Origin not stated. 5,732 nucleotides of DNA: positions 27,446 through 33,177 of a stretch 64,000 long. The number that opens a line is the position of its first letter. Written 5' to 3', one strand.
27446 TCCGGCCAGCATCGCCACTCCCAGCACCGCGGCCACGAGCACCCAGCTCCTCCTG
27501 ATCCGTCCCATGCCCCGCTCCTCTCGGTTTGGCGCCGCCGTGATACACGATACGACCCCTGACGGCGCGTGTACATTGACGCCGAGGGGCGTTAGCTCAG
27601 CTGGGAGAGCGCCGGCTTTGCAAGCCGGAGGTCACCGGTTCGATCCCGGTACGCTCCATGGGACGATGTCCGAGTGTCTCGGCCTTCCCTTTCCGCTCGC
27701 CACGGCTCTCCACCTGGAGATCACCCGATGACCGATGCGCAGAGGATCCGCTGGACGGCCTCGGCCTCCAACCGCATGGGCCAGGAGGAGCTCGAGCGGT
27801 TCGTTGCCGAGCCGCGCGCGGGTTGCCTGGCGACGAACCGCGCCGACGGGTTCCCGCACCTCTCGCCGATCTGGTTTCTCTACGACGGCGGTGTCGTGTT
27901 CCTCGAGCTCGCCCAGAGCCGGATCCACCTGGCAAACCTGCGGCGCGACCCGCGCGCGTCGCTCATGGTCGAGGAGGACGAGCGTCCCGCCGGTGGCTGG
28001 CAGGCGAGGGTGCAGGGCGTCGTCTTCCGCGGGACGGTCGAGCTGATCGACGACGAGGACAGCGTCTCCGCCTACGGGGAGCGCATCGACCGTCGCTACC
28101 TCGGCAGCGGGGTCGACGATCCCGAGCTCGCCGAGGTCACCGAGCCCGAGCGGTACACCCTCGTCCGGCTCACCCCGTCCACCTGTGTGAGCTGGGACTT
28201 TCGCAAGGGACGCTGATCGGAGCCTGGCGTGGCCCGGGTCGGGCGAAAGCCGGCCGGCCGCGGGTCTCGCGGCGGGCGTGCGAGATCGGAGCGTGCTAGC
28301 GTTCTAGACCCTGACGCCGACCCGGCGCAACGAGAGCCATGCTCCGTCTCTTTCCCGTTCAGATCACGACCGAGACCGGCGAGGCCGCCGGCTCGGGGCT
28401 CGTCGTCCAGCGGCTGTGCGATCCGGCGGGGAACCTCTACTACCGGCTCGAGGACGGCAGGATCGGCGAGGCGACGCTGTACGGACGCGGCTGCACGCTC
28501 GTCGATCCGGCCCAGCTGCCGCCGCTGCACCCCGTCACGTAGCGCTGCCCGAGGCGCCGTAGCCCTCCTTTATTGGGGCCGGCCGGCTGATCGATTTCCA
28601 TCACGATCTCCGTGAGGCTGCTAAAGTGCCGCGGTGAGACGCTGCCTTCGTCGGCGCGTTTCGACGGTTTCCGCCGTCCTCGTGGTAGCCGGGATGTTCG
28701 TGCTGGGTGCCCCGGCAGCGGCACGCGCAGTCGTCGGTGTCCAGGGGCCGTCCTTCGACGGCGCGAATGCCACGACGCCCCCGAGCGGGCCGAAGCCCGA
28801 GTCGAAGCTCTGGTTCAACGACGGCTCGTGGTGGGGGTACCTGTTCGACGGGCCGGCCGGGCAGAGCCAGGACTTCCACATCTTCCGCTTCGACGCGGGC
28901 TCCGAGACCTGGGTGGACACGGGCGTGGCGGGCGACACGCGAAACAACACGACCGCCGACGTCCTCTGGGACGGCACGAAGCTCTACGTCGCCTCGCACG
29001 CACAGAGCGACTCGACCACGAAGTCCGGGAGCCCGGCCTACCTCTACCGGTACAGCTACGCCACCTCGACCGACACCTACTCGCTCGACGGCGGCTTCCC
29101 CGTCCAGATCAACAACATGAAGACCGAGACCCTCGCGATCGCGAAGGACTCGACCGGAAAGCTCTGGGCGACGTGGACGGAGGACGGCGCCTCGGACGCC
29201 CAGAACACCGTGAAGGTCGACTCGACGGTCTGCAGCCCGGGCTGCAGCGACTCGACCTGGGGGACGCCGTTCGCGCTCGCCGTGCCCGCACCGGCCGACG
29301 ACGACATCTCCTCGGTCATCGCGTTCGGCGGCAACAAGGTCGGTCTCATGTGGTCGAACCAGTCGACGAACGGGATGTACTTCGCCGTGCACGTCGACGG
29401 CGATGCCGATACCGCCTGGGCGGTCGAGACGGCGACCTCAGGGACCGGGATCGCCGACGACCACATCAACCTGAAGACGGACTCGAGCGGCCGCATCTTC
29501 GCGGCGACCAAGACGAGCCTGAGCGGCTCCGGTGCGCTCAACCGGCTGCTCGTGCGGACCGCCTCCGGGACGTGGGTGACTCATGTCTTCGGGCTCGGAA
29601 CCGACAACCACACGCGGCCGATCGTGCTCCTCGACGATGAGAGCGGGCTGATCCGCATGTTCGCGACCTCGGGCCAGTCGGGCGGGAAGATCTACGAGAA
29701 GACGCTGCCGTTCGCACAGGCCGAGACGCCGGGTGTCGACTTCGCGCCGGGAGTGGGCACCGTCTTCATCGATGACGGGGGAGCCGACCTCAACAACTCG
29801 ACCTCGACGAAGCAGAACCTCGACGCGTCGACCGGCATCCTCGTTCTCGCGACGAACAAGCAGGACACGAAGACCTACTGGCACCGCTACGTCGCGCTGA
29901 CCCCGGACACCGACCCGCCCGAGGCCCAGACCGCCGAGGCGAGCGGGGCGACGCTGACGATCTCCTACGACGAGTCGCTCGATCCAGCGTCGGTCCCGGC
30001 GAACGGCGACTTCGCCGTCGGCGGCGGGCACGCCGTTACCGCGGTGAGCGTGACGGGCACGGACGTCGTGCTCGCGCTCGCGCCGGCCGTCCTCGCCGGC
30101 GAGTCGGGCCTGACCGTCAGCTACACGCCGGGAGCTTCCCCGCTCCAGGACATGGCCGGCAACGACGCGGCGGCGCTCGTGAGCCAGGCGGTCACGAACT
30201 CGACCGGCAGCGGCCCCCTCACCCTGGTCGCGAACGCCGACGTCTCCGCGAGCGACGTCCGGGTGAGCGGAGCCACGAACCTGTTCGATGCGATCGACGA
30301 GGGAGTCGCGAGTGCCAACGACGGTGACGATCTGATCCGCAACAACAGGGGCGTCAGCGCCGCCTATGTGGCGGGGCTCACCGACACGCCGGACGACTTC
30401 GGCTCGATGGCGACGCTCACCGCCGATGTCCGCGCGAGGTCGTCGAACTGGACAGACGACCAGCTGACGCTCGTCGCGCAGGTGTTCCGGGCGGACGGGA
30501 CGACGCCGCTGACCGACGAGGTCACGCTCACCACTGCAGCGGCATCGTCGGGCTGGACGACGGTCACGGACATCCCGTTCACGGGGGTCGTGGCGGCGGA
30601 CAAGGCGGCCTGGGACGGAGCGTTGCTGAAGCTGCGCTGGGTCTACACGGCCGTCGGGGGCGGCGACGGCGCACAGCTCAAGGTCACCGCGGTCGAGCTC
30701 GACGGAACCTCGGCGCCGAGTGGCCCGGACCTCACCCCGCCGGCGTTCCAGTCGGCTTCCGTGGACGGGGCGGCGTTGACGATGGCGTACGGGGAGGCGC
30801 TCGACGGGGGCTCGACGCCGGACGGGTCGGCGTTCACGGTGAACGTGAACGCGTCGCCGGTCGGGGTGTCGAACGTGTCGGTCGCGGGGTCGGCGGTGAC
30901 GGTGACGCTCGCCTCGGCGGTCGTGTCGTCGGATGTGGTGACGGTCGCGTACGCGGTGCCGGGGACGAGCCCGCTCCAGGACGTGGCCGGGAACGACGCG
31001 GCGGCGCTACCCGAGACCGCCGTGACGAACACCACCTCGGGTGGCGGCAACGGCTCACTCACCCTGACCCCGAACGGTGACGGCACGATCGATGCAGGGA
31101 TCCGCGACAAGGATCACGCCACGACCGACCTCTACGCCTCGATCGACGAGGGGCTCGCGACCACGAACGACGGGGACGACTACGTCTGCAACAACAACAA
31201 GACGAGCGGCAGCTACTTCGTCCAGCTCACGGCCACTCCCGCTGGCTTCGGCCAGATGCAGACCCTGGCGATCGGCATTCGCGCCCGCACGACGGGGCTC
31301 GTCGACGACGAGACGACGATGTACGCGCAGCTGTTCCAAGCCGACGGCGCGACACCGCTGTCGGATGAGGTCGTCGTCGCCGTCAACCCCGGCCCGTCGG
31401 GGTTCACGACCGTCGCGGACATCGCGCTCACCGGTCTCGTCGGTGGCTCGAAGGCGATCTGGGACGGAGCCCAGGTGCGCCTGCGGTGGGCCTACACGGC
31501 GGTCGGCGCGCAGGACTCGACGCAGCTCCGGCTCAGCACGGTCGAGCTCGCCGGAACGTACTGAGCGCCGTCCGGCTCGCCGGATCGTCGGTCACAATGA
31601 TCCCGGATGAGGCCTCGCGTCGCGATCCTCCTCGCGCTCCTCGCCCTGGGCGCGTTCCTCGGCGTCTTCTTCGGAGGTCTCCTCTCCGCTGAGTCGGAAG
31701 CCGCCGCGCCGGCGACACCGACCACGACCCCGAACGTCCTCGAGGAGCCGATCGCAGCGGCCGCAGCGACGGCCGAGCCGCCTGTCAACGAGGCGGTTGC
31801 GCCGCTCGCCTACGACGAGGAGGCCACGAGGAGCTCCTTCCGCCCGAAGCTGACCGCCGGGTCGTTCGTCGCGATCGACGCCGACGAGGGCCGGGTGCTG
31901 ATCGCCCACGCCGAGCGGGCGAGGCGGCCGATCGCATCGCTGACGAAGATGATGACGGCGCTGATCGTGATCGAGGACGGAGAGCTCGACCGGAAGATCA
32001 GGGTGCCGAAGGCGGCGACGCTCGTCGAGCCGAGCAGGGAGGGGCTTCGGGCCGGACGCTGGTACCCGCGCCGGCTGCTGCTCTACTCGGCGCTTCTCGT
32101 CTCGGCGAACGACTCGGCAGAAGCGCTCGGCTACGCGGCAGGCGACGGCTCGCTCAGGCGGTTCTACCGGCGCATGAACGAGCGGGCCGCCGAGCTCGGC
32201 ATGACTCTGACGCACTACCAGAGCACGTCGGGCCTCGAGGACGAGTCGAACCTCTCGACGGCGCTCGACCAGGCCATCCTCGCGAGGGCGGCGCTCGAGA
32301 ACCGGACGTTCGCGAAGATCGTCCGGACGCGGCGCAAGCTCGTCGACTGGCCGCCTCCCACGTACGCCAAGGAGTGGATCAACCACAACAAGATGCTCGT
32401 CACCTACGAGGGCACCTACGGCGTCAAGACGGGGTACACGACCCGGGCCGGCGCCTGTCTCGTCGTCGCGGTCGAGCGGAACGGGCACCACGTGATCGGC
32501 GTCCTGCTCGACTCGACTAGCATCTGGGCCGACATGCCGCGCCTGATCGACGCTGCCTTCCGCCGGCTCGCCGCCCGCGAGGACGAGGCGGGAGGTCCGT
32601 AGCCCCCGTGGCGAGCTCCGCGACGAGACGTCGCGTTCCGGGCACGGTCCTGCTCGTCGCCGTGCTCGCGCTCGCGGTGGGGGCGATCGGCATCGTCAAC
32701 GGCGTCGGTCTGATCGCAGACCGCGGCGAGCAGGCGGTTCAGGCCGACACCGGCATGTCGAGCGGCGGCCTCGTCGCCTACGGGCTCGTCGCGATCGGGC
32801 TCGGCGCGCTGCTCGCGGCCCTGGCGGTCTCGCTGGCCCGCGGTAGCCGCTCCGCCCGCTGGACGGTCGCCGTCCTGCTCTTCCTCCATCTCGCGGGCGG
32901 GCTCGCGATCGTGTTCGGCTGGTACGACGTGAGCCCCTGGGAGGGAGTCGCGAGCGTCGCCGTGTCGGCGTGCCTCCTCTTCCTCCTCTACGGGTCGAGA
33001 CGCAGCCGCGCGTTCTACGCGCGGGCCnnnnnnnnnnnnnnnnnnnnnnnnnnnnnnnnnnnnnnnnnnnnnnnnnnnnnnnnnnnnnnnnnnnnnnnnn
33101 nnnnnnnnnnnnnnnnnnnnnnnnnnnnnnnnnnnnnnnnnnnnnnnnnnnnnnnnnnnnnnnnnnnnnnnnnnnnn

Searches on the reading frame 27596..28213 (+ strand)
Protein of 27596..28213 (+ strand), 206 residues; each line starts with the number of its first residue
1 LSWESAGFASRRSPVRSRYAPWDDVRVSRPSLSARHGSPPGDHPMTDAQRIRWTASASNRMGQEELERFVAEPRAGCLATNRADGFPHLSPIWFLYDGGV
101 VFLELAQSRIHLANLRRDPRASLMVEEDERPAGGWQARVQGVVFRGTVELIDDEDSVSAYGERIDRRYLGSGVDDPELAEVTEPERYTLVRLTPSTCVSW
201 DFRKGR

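Call 23: search_protein_families(library=pfam, proteins=[window:27596-28213:+], max_evalue=0.001)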
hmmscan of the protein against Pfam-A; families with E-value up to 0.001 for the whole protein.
window:27596-28213:+ (206 aa): 2 families
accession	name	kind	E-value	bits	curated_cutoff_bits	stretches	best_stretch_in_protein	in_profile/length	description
PF01243.27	PNPOx_N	-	1.3e-20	74.4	28.1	1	64-198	3-117/120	Pyridoxamine 5'-phosphate oxidase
PF12900.13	Pyridox_ox_2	-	6.3e-08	33.1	27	1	63-195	2-134/140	Pyridoxamine 5'-phosphate oxidase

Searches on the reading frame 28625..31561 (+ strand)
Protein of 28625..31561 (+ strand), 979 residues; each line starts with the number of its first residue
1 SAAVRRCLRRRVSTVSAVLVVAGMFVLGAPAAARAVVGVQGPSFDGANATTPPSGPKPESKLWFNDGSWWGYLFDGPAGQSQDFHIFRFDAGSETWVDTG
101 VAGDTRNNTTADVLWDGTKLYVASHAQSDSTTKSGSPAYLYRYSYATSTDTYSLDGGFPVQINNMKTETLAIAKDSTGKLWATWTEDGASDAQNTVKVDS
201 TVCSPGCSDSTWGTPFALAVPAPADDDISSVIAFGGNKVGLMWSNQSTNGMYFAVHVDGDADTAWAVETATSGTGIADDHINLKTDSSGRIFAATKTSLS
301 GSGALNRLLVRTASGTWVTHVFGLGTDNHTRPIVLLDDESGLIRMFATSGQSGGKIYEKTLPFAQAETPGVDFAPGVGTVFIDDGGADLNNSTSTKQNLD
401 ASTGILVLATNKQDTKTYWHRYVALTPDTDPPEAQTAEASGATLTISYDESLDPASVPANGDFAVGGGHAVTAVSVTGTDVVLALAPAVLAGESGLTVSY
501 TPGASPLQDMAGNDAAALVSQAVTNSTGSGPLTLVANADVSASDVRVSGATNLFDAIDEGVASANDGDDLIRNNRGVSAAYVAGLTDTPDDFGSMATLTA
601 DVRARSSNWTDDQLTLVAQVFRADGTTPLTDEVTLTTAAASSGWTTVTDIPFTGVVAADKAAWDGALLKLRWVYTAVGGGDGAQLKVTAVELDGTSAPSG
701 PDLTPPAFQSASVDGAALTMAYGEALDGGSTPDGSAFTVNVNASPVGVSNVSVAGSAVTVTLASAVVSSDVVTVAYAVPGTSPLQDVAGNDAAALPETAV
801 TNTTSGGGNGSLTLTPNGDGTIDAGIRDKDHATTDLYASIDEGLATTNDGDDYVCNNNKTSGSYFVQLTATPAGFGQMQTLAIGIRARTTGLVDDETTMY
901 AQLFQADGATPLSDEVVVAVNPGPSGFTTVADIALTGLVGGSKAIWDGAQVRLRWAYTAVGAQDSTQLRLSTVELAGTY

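Call 23: search_protein_families(library=pfam, proteins=[window:28625-31561:+], max_evalue=0.001)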
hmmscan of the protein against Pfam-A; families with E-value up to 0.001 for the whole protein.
window:28625-31561:+ (979 aa): 2 families
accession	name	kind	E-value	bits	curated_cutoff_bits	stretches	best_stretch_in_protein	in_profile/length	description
PF13753.12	SWM_repeat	-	9.6e-28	96.7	27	2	702-779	2-84/86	Putative flagellar system-associated repeat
PF13205.12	Big_5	-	0.00051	21.2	23.6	0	429-518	10-98/105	Bacterial Ig-like domain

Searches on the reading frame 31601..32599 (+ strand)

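Call 23: search_protein_families(library=pfam, proteins=[window:31601-32599:+], max_evalue=0.001)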
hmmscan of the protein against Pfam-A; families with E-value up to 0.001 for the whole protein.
window:31601-32599:+ (333 aa): 1 family
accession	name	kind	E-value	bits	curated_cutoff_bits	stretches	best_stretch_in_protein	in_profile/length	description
PF00768.25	Peptidase_S11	-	3.3e-43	148.3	27.6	1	81-305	7-237/239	D-alanyl-D-alanine carboxypeptidase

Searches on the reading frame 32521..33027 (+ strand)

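Call 23: search_protein_families(library=pfam, proteins=[window:32521-33027:+], max_evalue=0.001)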
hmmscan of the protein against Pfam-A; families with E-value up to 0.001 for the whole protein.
window:32521-33027:+ (169 aa): 1 family
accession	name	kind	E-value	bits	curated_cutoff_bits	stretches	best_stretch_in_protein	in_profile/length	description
PF23636.1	DUF7144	-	5.3e-07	30.2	27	1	43-157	2-111/115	Domain of unknown function (DUF7144)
